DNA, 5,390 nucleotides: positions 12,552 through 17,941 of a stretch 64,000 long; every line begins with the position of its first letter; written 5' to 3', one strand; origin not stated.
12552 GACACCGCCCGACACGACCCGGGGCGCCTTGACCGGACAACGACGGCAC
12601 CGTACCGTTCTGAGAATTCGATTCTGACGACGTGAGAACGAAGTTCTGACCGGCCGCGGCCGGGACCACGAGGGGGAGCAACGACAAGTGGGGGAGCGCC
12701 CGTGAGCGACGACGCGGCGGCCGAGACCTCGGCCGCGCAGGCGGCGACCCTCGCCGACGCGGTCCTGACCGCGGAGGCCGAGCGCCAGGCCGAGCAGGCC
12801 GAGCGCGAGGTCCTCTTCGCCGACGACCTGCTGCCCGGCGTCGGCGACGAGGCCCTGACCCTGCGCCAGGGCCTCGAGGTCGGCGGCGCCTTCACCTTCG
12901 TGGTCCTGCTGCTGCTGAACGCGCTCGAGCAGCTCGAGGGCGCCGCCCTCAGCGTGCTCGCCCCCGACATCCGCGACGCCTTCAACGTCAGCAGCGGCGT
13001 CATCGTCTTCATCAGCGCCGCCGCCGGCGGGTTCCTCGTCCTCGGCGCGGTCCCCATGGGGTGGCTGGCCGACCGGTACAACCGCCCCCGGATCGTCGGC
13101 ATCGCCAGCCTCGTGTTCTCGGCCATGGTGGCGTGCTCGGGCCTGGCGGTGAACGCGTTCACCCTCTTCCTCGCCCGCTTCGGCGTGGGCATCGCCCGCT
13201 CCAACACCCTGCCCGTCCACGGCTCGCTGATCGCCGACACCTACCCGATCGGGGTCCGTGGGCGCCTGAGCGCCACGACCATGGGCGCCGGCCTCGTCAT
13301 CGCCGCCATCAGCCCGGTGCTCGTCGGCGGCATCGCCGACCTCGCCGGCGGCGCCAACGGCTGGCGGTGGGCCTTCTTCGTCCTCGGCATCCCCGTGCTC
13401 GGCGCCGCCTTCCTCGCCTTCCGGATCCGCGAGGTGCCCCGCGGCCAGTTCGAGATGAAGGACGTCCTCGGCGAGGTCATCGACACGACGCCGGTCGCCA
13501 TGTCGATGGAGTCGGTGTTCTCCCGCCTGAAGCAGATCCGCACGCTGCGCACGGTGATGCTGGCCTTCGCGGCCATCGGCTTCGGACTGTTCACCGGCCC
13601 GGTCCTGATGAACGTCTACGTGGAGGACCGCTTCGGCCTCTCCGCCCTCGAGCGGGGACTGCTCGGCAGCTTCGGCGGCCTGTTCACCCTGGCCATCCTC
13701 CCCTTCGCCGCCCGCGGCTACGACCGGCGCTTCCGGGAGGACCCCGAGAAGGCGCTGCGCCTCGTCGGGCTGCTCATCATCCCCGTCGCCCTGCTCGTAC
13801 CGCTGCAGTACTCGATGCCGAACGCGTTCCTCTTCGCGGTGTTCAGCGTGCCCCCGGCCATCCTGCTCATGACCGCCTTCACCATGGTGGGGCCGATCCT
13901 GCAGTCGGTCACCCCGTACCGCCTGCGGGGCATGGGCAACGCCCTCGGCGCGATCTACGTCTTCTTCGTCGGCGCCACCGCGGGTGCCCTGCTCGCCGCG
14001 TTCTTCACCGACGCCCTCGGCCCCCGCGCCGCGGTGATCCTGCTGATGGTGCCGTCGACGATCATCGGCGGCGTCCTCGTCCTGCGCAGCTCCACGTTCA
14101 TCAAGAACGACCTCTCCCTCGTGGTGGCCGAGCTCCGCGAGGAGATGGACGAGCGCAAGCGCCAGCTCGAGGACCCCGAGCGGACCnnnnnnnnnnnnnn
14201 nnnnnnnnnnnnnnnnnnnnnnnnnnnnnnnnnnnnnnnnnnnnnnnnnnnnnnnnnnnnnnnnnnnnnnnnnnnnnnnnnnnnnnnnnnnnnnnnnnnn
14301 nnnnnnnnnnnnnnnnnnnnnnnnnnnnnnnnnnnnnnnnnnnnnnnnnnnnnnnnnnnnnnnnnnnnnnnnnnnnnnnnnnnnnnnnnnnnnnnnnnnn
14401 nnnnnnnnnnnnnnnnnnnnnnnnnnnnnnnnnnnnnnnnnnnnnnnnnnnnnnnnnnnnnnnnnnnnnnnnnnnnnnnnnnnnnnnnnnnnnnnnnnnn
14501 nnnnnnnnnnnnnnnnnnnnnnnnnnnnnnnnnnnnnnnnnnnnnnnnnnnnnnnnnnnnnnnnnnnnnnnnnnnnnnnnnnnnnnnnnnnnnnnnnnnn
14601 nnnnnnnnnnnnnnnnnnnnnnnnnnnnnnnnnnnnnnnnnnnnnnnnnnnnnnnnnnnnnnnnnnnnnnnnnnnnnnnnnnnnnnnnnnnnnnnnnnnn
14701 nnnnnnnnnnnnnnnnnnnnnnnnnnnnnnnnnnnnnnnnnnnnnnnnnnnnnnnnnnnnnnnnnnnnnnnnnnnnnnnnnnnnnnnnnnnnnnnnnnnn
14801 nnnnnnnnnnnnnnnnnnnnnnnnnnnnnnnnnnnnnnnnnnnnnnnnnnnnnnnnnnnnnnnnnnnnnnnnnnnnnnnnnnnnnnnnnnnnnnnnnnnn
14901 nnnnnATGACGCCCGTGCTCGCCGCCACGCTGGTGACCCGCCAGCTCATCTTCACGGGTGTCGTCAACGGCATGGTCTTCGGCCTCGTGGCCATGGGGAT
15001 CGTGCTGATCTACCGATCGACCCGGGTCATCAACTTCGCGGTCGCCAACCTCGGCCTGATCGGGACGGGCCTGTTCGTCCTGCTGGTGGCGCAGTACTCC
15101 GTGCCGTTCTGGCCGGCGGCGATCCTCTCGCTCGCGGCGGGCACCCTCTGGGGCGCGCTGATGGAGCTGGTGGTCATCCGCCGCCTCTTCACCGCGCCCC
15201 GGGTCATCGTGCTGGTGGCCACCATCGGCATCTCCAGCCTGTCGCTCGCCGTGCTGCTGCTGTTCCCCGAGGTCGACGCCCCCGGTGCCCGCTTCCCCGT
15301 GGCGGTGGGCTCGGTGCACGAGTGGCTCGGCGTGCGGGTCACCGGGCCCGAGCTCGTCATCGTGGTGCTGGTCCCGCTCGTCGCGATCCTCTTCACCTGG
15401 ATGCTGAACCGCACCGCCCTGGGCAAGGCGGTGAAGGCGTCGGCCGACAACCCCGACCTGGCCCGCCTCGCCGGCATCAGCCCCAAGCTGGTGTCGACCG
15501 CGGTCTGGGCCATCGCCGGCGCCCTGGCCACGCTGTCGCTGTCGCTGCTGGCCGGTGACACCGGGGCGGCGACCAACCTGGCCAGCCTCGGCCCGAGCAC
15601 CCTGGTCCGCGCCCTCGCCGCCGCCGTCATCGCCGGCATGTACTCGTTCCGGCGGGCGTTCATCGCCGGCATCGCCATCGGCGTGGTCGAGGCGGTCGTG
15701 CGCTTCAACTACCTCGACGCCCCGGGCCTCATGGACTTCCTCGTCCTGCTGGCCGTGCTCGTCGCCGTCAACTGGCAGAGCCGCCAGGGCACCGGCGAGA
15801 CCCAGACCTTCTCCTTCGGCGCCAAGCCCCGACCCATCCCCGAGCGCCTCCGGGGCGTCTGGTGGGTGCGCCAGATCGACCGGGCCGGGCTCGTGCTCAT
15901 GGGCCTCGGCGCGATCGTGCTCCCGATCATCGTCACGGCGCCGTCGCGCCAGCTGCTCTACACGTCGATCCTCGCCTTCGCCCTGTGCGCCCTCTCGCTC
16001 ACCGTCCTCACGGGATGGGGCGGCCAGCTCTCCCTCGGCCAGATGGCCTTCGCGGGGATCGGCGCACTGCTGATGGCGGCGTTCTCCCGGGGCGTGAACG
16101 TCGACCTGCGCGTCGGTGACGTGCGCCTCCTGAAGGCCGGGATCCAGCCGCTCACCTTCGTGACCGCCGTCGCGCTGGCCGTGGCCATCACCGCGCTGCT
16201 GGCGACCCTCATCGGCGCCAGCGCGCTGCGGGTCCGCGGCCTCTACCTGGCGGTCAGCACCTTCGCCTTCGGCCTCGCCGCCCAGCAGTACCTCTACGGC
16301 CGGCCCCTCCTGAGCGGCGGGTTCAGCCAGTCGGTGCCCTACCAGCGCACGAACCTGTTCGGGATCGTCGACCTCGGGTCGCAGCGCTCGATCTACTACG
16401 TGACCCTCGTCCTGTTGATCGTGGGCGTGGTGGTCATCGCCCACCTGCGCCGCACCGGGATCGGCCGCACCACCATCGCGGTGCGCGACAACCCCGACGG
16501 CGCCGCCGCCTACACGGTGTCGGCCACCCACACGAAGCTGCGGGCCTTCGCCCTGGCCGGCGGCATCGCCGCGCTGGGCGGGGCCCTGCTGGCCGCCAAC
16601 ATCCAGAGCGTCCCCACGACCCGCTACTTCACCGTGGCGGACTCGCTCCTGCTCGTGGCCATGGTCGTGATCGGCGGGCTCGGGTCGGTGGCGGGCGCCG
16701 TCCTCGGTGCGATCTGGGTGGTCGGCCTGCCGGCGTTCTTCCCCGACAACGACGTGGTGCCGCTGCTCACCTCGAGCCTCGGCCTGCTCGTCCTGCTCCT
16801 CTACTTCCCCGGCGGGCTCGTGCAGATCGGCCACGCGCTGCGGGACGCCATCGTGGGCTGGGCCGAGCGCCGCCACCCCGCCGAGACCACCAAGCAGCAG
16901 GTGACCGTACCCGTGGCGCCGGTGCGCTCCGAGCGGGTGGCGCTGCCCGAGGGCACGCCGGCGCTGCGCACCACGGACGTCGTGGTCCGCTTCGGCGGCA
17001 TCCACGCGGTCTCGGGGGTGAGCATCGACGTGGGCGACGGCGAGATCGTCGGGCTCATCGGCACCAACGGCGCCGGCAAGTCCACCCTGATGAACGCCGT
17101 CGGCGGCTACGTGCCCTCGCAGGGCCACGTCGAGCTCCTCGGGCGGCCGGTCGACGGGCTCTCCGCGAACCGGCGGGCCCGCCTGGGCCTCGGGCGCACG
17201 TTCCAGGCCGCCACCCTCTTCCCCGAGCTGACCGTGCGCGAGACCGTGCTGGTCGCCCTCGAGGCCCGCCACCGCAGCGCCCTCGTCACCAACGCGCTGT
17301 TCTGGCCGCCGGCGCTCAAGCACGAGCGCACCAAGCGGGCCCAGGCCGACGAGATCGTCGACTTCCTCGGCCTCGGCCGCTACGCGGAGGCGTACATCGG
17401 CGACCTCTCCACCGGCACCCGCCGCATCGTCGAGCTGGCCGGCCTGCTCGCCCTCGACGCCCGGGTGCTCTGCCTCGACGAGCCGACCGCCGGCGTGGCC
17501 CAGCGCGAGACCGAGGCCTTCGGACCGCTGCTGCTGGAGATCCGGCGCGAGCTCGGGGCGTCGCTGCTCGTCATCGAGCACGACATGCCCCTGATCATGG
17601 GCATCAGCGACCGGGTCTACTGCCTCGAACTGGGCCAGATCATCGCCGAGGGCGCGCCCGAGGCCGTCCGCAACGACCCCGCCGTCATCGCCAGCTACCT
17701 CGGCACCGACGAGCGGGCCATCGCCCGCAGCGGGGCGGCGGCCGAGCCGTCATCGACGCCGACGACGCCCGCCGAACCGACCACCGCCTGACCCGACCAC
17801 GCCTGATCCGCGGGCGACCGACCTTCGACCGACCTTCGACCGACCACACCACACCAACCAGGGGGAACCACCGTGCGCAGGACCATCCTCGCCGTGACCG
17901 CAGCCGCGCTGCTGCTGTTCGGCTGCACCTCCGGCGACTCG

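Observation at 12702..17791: Liv-type ABC importer encoded as two giant fusions: MFS-LivF and LivH-LivM-LivG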

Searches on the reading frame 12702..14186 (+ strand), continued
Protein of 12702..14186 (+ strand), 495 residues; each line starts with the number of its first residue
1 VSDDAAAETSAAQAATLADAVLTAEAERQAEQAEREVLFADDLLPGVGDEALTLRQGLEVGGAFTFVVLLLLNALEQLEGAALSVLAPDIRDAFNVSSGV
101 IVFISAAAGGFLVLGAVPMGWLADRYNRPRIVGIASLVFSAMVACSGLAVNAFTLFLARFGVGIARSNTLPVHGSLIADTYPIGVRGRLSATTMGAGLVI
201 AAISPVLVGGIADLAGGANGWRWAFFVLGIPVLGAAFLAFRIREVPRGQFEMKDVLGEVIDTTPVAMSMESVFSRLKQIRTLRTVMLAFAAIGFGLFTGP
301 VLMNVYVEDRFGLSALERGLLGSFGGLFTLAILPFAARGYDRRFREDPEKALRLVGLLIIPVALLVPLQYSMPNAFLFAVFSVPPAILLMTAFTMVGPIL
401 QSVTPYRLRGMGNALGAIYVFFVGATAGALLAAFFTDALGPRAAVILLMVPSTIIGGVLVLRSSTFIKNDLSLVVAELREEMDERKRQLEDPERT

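Call 90: search_protein_families(library=pfam, proteins=[L026:5364-10205:+, L029:4444-7896:+], max_evalue=0.00001)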
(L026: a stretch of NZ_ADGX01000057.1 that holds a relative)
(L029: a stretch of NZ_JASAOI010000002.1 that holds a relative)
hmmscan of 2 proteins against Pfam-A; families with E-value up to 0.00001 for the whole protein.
L026:5364-10205:+ (1613 aa): 6 families
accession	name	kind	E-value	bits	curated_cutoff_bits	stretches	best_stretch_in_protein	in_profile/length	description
PF00933.27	Glyco_hydro_3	-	5.7e-64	217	27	1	69-344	39-315/316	Glycosyl hydrolase family 3 N terminal domain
PF01915.27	Glyco_hydro_3_C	-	9.6e-46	156.7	31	1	383-670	1-200/200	Glycosyl hydrolase family 3 C-terminal domain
PF07690.21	MFS_1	-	3.5e-33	115.4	33.4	1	948-1244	3-288/347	Major Facilitator Superfamily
PF00005.33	ABC_tran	-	7.6e-25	88.6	25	1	1393-1535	3-134/137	ABC transporter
PF14310.12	Fn3-like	-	5.7e-20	71.7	25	1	707-776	1-71/71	Fibronectin type III-like domain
PF13304.12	AAA_21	-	2.8e-08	34.6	27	0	1504-1564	232-295/304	AAA domain, putative AbiEii toxin, Type IV TA system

L029:4444-7896:+ (1150 aa): 6 families
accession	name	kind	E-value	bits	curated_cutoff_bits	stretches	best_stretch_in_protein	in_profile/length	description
PF07859.19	Abhydrolase_3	-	1.8e-63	214.5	25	1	85-292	1-208/210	alpha/beta hydrolase fold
PF01915.27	Glyco_hydro_3_C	-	2.5e-59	201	31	1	639-1020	1-200/200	Glycosyl hydrolase family 3 C-terminal domain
PF00933.27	Glyco_hydro_3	-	8.1e-40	137.6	27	1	389-605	84-316/316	Glycosyl hydrolase family 3 N terminal domain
PF20434.5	BD-FAE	-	2.5e-21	76.6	26.8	1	71-175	3-109/215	BD-FAE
PF00135.34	COesterase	-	2.1e-16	60.4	27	1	70-175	89-203/515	Carboxylesterase family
PF14310.12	Fn3-like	-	2.1e-12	47.4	25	1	1054-1122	1-67/71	Fibronectin type III-like domain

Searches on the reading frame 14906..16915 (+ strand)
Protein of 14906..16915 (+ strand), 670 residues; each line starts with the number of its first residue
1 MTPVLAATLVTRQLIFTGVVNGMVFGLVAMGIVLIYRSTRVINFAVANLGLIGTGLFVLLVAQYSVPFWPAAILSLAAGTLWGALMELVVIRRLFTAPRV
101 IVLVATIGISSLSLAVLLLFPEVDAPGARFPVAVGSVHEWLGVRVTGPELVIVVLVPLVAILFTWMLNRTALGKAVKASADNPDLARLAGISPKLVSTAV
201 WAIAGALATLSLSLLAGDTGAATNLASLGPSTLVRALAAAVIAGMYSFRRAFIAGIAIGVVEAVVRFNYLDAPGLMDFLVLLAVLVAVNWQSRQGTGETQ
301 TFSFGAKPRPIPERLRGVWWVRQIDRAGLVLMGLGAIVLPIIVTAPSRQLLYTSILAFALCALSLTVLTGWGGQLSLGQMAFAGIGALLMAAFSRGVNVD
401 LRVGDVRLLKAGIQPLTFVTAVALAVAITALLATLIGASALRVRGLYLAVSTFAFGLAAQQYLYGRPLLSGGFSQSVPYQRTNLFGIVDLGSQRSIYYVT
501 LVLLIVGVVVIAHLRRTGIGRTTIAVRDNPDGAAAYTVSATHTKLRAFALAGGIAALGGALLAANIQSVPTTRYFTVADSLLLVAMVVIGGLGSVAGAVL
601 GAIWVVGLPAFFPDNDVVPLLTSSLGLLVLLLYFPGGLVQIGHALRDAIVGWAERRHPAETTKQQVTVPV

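Call 62: search_solved_structures(query=window:14906-16915:+, max_evalue=1)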
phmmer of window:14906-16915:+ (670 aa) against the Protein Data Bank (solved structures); distinct sequences matched with E-value up to 1: 1.
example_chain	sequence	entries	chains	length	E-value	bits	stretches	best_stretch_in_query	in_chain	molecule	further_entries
2w6r_A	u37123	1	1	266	0.34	12.9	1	227-413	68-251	IMIDAZOLE GLYCEROL PHOSPHATE SYNTHASE SUBUNIT HISF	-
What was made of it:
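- Tried and rejected: No solved relative, so there is no template for the permease part (call 62).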

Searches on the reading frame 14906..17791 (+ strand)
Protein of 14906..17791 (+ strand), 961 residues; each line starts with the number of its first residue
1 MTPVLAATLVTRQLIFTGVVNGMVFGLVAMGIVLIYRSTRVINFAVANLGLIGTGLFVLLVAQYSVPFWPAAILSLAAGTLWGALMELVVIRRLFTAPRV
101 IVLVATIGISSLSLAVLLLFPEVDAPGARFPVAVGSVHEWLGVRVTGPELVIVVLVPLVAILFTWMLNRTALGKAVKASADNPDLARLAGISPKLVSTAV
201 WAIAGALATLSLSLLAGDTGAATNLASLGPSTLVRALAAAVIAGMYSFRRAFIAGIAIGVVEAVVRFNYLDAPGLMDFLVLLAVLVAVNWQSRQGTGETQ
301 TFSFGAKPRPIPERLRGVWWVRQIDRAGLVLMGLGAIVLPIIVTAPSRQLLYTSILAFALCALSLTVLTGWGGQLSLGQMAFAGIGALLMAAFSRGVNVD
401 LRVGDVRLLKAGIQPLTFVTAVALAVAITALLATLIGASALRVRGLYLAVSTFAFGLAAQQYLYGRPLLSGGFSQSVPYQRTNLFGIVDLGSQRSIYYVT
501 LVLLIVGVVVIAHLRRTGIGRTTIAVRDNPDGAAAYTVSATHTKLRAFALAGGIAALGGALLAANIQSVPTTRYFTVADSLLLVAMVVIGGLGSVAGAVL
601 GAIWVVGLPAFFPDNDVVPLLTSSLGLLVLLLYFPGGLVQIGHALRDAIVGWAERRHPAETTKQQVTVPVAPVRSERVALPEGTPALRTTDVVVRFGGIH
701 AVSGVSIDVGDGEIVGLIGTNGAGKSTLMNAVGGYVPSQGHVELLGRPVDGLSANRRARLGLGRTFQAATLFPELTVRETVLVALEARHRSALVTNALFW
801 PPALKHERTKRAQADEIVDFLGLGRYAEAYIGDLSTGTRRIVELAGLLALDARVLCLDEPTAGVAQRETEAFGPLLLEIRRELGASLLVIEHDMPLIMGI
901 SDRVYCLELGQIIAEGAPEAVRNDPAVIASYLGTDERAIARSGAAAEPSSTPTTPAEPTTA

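Call 8: search_protein_families(library=pfam, proteins=[window:14906-17791:+], max_evalue=0.01)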
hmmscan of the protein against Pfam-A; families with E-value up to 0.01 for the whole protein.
window:14906-17791:+ (961 aa): 4 families
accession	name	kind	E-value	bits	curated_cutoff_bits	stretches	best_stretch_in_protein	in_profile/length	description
PF02653.21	BPD_transp_2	-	5.6e-54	183.5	26.8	2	15-288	2-268/269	Branched-chain amino acid transport system / permease component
PF00005.33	ABC_tran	-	1.8e-26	93.8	25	1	703-862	2-137/137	ABC transporter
PF12399.14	BCA_ABC_TP_C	-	5.4e-11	42.3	25.5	1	911-936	1-26/27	Branched-chain amino acid ATP-binding cassette transporter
PF13304.12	AAA_21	-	2.4e-07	31.5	27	1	817-870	221-277/304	AAA domain, putative AbiEii toxin, Type IV TA system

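Call 9: search_protein_families(library=ncbifam, proteins=[window:14906-17791:+], max_evalue=0.01)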
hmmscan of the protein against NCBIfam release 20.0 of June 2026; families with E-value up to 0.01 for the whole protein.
window:14906-17791:+ (961 aa): 192 families (the best 25 are shown)
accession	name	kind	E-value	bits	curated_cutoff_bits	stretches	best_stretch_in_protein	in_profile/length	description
NF008449.1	PRK11300.1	equivalog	9.4e-62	208.5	362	1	686-934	5-254/255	high-affinity branched-chain amino acid ABC transporter ATP-binding protein LivG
TIGR03411.1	urea_trans_UrtD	equivalog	2.9e-53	181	304.1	1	686-934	2-242/242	urea ABC transporter ATP-binding protein UrtD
TIGR04406.1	LPS_export_lptB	equivalog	8.1e-38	130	240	1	687-935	2-236/239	LPS export ABC transporter ATP-binding protein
TIGR03410.1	urea_trans_UrtE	equivalog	4.7e-31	108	285.8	1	688-923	2-221/230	urea ABC transporter ATP-binding subunit UrtE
NF007253.0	PRK09700.1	equivalog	6.4e-31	107.5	772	1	685-926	4-237/510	D-allose ABC transporter ATP-binding protein AlsA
NF008442.0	PRK11288.1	equivalog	1.2e-30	106.3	689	1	684-916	5-225/504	L-arabinose ABC transporter ATP-binding protein AraG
TIGR00968.1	3a0106s01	subfamily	2.7e-30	105.7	342.75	1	690-933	4-232/237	sulfate ABC transporter ATP-binding protein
NF033858.1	ABC2_perm_RbbA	equivalog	1.9e-29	102.2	1050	1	680-923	260-486/909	ribosome-associated ATPase/putative transporter RbbA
NF041861.1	YtfR_transport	equivalog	2.4e-29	102.1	850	1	687-935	2-237/492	galactofuranose ABC transporter, ATP-binding protein YtfR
NF008030.0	PRK10762.1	equivalog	9.2e-29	100.5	745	1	687-924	5-231/501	ribose ABC transporter ATP-binding protein RbsA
NF040905.2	GguA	equivalog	2.8e-28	98.6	810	2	688-914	3-219/500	multiple monosaccharide ABC transporter ATP-binding protein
TIGR03265.1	PhnT2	equivalog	1.1e-27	97.3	457.7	1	686-934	4-237/353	putative 2-aminoethylphosphonate ABC transporter ATP-binding protein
NF047930.1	ABC_ATP_B6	equivalog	1.1e-27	96.9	670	1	689-923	5-225/510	putative B6 ABC transporter ATP-binding protein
NF010068.0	PRK13548.1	equivalog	2.7e-27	95.5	261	1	686-927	5-236/261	heme ABC transporter ATP-binding protein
TIGR01188.1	drrA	subfamily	5.5e-27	94.8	312.45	1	695-923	2-213/302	daunorubicin resistance ABC transporter, ATP-binding protein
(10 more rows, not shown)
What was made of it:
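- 15863..16885 (+): ORF2 residues 320-660: LivM-type permease domain. Second BPD_transp_2 stretch and UrtC-like match at 351-639 (calls 8, 9).
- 16943..17791 (+): ORF2 residues 680-961: LivG-type ATPase with the BCA_ABC_TP_C tail. Motifs: Walker A at 719, non-canonical signature LSTGT, CLDEP, LLVIEH. NCBIfam LivG 208 bits, Pfam PF12399 (calls 8, 9).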

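Call 32: search_solved_structures(query=window:14906-17791:+, max_evalue=0.00001)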
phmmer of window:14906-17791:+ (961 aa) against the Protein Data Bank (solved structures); distinct sequences matched with E-value up to 0.00001: 312 (the best 60 are shown).
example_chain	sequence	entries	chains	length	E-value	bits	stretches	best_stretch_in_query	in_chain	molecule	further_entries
1g6h_A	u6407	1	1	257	2.9e-33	118.3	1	686-933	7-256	HIGH-AFFINITY BRANCHED-CHAIN AMINO ACID TRANSPORT ATP-BINDING PROTEIN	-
1g9x_A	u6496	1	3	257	8.3e-33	116.8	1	686-933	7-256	HIGH-AFFINITY BRANCHED-CHAIN AMINO ACID TRANSPORT ATP-BINDING PROTEIN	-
1gaj_A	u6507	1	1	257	8.3e-33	116.8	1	686-933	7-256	HIGH-AFFINITY BRANCHED CHAIN AMINO ACID TRANSPORT ATP-BINDING PROTEIN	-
8j5q_D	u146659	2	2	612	1.1e-32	116.4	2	696-925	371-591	Uncharacterized ABC transporter ATP-binding protein Rv1281c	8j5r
8j5s_D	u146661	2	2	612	6.4e-32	113.9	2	696-925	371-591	Uncharacterized ABC transporter ATP-binding protein Rv1281c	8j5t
6hs3_A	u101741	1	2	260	8.6e-29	103.5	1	679-934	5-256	ABC transporter family protein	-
4wbs_A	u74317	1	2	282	5.1e-27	97.7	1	678-934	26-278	ABC transporter related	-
5l75_A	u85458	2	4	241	6e-25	90.8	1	692-937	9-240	Lipopolysaccharide ABC transporter, ATP-binding protein LptB | Lipopolysaccharide export system ATP-binding protein LptB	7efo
6mit_A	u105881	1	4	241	8.9e-25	90.2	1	692-937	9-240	Lipopolysaccharide export system ATP-binding protein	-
4qc2_A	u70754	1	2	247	2.1e-24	89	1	692-937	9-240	ABC transporter related protein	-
4p31_A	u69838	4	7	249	2.3e-24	88.9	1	692-937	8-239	Lipopolysaccharide export system ATP-binding protein LptB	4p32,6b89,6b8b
6mgf_A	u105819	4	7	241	2.6e-24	88.7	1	692-937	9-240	Lipopolysaccharide export system ATP-binding protein LptB | Lipopolysaccharide ABC transporter, ATP-binding protein LptB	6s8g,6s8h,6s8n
6mhu_A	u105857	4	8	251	2.9e-24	88.6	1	691-937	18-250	Lipopolysaccharide export system ATP-binding protein LptB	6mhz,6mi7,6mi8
4p33_A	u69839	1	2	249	5.7e-24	87.6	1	692-937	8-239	Lipopolysaccharide export system ATP-binding protein LptB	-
6mbn_A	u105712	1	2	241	5.9e-24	87.5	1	691-937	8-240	Lipopolysaccharide export system ATP-binding protein LptB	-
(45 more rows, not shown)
